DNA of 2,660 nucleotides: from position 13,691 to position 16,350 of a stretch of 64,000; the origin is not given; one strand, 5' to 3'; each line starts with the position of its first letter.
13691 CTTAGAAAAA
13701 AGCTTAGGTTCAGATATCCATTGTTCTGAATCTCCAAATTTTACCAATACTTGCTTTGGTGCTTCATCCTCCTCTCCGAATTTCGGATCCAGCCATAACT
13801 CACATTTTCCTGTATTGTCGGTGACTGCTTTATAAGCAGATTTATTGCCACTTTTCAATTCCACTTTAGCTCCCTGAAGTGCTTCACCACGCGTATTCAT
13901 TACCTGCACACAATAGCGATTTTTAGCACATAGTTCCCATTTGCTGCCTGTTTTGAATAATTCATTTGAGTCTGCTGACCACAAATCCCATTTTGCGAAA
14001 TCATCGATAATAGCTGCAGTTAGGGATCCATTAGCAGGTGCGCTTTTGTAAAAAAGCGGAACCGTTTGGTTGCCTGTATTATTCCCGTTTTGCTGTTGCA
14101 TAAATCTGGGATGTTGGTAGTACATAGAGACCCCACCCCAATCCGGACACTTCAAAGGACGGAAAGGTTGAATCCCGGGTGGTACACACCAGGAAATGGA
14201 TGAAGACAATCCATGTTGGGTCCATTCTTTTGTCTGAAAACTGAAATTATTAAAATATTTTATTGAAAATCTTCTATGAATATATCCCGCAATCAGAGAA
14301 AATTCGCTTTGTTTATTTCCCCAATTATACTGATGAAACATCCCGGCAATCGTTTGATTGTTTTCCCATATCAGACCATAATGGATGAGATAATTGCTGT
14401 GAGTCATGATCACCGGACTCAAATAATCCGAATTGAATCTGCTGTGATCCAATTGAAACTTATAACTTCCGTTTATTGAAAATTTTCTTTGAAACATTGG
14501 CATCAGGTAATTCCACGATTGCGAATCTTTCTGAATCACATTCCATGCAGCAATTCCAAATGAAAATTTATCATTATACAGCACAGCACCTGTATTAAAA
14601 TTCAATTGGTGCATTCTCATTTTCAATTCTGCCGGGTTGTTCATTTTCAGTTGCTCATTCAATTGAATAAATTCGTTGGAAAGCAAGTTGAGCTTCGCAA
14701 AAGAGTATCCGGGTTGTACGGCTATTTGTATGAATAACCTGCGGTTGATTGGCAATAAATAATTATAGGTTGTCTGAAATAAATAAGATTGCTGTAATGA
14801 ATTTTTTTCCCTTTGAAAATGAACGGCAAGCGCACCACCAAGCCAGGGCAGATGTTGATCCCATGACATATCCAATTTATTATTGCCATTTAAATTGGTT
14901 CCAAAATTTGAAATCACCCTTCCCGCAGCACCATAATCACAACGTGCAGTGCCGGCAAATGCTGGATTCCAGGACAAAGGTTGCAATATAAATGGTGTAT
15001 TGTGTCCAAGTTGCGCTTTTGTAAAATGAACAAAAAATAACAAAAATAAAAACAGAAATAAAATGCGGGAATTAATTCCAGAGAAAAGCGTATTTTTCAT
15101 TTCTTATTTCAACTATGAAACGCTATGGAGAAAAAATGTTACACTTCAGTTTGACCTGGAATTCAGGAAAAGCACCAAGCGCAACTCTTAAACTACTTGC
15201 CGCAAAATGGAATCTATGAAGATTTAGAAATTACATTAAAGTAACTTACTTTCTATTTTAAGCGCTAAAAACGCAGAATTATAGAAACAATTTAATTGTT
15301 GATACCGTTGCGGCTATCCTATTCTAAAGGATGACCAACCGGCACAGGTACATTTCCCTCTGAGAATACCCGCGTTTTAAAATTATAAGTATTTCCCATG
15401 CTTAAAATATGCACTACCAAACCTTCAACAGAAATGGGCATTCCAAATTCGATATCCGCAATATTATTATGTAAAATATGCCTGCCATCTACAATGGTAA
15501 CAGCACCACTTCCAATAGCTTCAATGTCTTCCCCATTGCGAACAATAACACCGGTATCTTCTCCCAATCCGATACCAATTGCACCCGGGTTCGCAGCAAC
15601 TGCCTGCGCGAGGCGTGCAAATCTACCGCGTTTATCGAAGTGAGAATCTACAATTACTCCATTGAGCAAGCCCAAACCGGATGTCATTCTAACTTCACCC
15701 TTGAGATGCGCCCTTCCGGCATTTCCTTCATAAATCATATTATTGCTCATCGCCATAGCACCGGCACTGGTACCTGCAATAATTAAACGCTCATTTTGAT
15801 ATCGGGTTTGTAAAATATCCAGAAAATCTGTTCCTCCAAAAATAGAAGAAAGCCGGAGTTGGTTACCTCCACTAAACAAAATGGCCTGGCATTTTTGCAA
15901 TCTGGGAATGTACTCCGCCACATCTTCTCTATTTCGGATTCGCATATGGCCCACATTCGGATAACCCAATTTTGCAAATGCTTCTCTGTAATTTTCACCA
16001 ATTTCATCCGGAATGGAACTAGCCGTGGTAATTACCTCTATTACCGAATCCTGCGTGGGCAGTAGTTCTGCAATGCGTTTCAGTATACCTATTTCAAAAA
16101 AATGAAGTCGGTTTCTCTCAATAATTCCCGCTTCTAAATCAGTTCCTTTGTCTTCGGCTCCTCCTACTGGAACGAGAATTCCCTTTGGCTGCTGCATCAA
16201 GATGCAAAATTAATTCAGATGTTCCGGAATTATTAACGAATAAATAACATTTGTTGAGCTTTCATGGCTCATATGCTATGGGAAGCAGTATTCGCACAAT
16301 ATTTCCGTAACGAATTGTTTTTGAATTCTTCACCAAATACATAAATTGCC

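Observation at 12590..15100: Mosaic protein combining a PorP/SprF-like N-terminal region with a vWA domain and a T9SS C-terminal sorting domain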

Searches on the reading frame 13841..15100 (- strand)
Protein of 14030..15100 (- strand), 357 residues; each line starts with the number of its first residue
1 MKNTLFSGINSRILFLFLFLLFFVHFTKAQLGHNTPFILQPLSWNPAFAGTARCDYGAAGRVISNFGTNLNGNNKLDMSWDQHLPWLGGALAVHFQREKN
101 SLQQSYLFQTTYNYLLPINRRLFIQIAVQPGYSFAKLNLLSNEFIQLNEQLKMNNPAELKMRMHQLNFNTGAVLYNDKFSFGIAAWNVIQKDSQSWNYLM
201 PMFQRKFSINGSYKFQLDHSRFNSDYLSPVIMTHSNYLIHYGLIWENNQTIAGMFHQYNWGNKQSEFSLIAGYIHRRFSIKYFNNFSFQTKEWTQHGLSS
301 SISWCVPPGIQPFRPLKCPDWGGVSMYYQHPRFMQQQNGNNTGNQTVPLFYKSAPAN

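Call 11: find_homologous_proteins(query=window:14030-15100:-, max_evalue=0.001)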
Query seq(357 aa) (357 aa): 1 proteins with E <= 0.001 among 724 candidates.
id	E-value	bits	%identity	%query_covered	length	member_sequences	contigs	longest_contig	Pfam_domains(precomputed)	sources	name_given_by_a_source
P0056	5.9e-5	41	33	32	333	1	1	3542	PF11751.15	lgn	-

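Call 19: search_protein_representatives(protein=window:14066-15100:-)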
Query: 345 residues. Proteins with E-value up to 0.001 (for the whole library): 88; up to 1e-10: 4; up to 1e-30: 2. The best 88 are listed.
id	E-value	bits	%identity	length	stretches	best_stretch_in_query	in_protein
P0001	2.9e-208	707.6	100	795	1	42-345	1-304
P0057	1.3e-34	136.4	30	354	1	15-327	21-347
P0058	4.6e-14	68.9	37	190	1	10-184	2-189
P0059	2.4e-11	59.9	26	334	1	18-320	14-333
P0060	1.8e-10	57.1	31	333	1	18-285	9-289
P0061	1.8e-10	57.0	24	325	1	13-304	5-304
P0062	2.5e-10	56.6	23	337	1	27-306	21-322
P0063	4.3e-10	55.8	29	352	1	12-295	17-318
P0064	6.3e-10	55.3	27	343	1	11-289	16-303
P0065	1.1e-09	54.4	25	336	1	10-305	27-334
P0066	1.4e-09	54.1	26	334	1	11-320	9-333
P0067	3.7e-09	52.7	24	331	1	15-320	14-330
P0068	8.2e-09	51.6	23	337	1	12-289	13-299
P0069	1.1e-08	51.1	29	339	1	12-231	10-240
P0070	1.6e-08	50.7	30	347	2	109-290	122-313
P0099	9.4e-06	41.5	26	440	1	38-329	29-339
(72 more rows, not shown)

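Call 27: find_encoding_contigs(protein=P0099, flank=10000, max_places=6)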
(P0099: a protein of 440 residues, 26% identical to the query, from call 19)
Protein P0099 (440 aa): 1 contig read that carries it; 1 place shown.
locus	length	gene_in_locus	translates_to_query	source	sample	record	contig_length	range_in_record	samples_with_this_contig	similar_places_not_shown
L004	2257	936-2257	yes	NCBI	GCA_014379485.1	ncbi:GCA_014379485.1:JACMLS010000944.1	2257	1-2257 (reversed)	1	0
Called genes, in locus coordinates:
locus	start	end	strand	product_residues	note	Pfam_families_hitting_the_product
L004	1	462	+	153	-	PF02518:HATPase_c (weak)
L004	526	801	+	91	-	-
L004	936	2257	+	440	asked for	PF11751:PorP_SprF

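Call 28: find_encoding_contigs(protein=P0057, flank=10000, max_places=6)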
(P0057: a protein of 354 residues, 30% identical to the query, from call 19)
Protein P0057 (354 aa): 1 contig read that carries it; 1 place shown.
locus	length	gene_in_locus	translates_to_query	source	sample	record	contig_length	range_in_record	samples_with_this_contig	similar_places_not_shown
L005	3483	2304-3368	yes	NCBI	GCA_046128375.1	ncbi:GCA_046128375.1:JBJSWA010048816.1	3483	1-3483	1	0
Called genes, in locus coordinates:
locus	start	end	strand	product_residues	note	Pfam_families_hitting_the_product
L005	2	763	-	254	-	?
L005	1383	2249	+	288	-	PF03575:Peptidase_S51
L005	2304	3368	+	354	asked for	PF11751:PorP_SprF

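Call 39: find_related_loci(query=A4, collection=genome_contigs, flank=6000)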
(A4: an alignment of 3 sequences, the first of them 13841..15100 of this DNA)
Query A4 (420 aa) in genome_contigs; peptide patterns used: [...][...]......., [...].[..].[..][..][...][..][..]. (x = any residue, [..] = any of these).
129 stretches matched a pattern; 5 encode a relative of the query (tblastn E <= 1e-3); 5 distinct loci.
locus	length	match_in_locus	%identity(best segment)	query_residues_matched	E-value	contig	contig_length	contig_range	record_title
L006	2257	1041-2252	24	45-413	3e-20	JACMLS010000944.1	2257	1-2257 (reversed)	MAG: Bacteroidia bacterium isolate ES-bin-35 ES-bin-35-contig-k141_11926669, whole genome shotgun sequence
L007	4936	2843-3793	23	9-321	7e-13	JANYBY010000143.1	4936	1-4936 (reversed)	MAG: Bacteroidetes bacterium isolate 336R_metabinner_104 336R_k141_2195701, whole genome shotgun sequence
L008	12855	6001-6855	24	12-282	4e-11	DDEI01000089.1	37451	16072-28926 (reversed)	MAG TPA_asm: Flavobacteriales bacterium UBA1958 UBA1958_contig_1954, whole genome shotgun sequence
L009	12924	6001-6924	22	37-319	1e-7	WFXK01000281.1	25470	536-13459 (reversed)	MAG: Bacteroidetes bacterium isolate S141_50 k151_339507, whole genome shotgun sequence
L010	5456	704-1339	28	16-225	9e-6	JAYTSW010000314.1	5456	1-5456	MAG: Sphingobacteriaceae bacterium isolate GFS_5278 GFS_5278_313, whole genome shotgun sequence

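Call 41: find_related_loci(query=A4, collection=metagenome_contigs, flank=6000)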
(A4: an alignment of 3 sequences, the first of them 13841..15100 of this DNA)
Query A4 (420 aa) in metagenome_contigs; peptide patterns used: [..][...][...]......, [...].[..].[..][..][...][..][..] (x = any residue, [..] = any of these).
392 stretches matched a pattern; 3 encode a relative of the query (tblastn E <= 1e-3); 3 distinct loci.
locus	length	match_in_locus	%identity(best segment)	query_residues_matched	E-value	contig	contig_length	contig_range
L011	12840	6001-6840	21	40-324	2e-7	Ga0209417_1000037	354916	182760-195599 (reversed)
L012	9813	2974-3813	21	40-324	2e-7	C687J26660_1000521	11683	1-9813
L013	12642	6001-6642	21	9-213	6e-6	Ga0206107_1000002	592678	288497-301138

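Call 44: search_solved_structures(query=A5, max_evalue=1)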
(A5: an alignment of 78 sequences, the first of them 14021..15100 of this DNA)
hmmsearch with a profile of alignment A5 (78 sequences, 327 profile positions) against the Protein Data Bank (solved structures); distinct sequences matched with E-value up to 1: 1.
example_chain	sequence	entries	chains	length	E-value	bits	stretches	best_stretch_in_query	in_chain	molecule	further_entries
6h3i_F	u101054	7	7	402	0.18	14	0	263-312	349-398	PorV | Type IX secretion system protein PorV domain-containing protein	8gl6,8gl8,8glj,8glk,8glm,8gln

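Call 55: predict_structure(alignment_id=A5)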
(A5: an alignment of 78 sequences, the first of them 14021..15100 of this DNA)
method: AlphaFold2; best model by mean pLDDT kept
length: 360 residues; sequences in the alignment: 78
mean_pLDDT: 81.4   pTM: 0.77
mean pLDDT of the five models: 81.4, 80.6, 80.3, 79.8, 79.7
residues with pLDDT >= 90: 195; 70-90: 75; 50-70: 40; < 50: 50
segments of 3 or more residues with pLDDT < 50: 25-32, 322-339, 341-360
pLDDT, mean of each block of 10 residues (from residue 1): 53 80 50 67 95 88 93 93 94 96 94 96 96 91 79 70 93 96 92 68 84 94 90 90 95 95 94 94 94 93 87 64 41 46 46 42
secondary structure, 60 per line:
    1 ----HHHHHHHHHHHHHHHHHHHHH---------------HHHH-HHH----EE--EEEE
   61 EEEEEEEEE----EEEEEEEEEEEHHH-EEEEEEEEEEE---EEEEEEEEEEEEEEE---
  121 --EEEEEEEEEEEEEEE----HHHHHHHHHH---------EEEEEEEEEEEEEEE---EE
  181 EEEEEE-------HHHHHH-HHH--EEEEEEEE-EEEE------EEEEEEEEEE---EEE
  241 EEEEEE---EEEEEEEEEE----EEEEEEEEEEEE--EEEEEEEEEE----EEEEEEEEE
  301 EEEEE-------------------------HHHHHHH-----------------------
elements in order: H5-25 H41-44 E57-69 E74-84 E89-99 E103-117 E123-137 H142-151 E161-175 E179-186 H194-199 E206-213 E215-218 E225-234 E238-246 E250-259 E264-275 E278-287 E292-305 H331-337

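Call 59: fold_search(model_id=the predicted structure, library=pdb)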
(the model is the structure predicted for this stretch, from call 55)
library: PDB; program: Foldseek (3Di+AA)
matches with E <= 10: 1187; with E <= 0.001: 151
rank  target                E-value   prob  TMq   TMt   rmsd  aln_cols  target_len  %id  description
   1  2f1c                  3.3e-07  1.00  0.47  0.65   6.3       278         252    9  Crystal structure of the monomeric porin OmpG (released 2006-06-27)
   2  6ehb_B                5.9e-07  1.00  0.29  0.32  10.1       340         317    8  OmpU, an outer membrane protein, of Vibrio cholerae (released 2018-04-25)
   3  2r88_A                6.2e-07  1.00  0.44  0.44  10.1       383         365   11  Crystal structure of the long-chain fatty acid transporter FadL mutant delta S3 kink (released 2008-09-23)
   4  6ehb_C                9.0e-07  1.00  0.29  0.31   9.5       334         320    8  OmpU, an outer membrane protein, of Vibrio cholerae (released 2018-04-25)
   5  7q5c                  9.5e-07  1.00  0.45  0.62   6.6       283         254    9  Crystal structure of OmpG in space group 96 (released 2022-11-16)
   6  5prn                  9.5e-07  1.00  0.29  0.35  12.4       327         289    6  E1M, Y96W, S119W MUTANT OF RH. BLASTICA PORIN (released 1998-08-12)
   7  4ctd_A                1.2e-06  1.00  0.44  0.64   4.9       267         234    7  X-ray structure of an engineered OmpG loop6-deletion (released 2014-08-13)
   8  8gl6_F                1.3e-06  1.00  0.53  0.52   7.0       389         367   12  The Type 9 Secretion System in vitro assembled, RemA-CTD substrate bound complex (released 2024-01-31)
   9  1prn                  1.3e-06  1.00  0.30  0.36  11.7       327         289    7  REFINED STRUCTURE OF PORIN FROM RHODOPSEUDOMONAS BLASTICA AND COMPARISON WITH THE PORIN FROM RHODOBACTER CAPSULATUS (released 1994-10-15)
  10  2r89_A                1.5e-06  1.00  0.41  0.41  11.4       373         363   10  Crystal structure of the long-chain fatty acid transporter FadL mutant delta N3 (released 2008-09-23)
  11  2iwv_A                2.0e-06  1.00  0.46  0.57   5.3       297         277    7  Structure of the monomeric outer membrane porin OmpG in the open and closed conformation (released 2006-08-14)
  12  6ehc_A                2.6e-06  1.00  0.28  0.32   9.7       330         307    8  OmpUdeltaN (N-terminus deletion mutant of OmpU), outer membrane protein of Vibrio cholerae (released 2018-04-25)
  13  8prn                  2.9e-06  1.00  0.30  0.35  12.3       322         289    7  E1M, K50A, R52A, D97A, E99A MUTANT OF RH. BLASTICA PORIN (released 1998-08-12)
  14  6z34                  3.2e-06  1.00  0.42  0.40  12.0       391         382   10  CymD monoaromatic hydrocarbon channel (released 2020-11-04)
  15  6ehb_A                3.4e-06  1.00  0.25  0.27  11.4       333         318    8  OmpU, an outer membrane protein, of Vibrio cholerae (released 2018-04-25)
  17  4e1t                  3.6e-06  1.00  0.31  0.41  13.8       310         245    8  X-ray crystal structure of the transmembrane beta-domain from invasin from Yersinia pseudotuberculosis (released 2012-06-13)
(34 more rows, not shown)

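Call 80: search_protein_families(library=pfam, proteins=[P0099, P0057], max_evalue=0.01)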
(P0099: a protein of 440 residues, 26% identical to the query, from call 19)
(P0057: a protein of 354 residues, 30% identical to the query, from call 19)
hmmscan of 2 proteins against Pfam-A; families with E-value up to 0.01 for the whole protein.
P0099 (440 aa): 1 family
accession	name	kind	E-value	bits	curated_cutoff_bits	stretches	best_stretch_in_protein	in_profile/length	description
PF11751.14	PorP_SprF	-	3.4e-25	89.5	22.3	1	32-312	16-273/273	Type IX secretion system membrane protein PorP/SprF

P0057 (354 aa): 1 family
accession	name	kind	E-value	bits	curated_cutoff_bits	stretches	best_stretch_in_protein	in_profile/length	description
PF11751.14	PorP_SprF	-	6.3e-16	59.2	22.3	1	47-320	16-271/273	Type IX secretion system membrane protein PorP/SprF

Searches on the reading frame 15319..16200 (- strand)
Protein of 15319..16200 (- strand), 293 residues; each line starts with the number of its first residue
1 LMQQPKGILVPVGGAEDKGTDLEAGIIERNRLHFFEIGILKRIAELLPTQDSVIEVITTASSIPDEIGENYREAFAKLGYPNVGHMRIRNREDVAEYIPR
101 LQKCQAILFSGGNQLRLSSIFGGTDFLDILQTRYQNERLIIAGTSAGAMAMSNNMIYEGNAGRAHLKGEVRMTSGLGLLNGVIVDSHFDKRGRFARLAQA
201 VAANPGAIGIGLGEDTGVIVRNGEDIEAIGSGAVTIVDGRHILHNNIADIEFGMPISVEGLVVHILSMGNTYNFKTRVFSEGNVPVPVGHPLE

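Call 18: search_protein_families(library=pfam, proteins=[window:15319-16200:-], max_evalue=0.00001)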
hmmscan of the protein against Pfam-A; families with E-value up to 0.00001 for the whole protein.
window:15319-16200:- (293 aa): 1 family
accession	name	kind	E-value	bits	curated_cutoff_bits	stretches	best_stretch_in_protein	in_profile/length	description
PF03575.23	Peptidase_S51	-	5.4e-22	78.9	23.9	1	39-224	18-202/206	Peptidase family S51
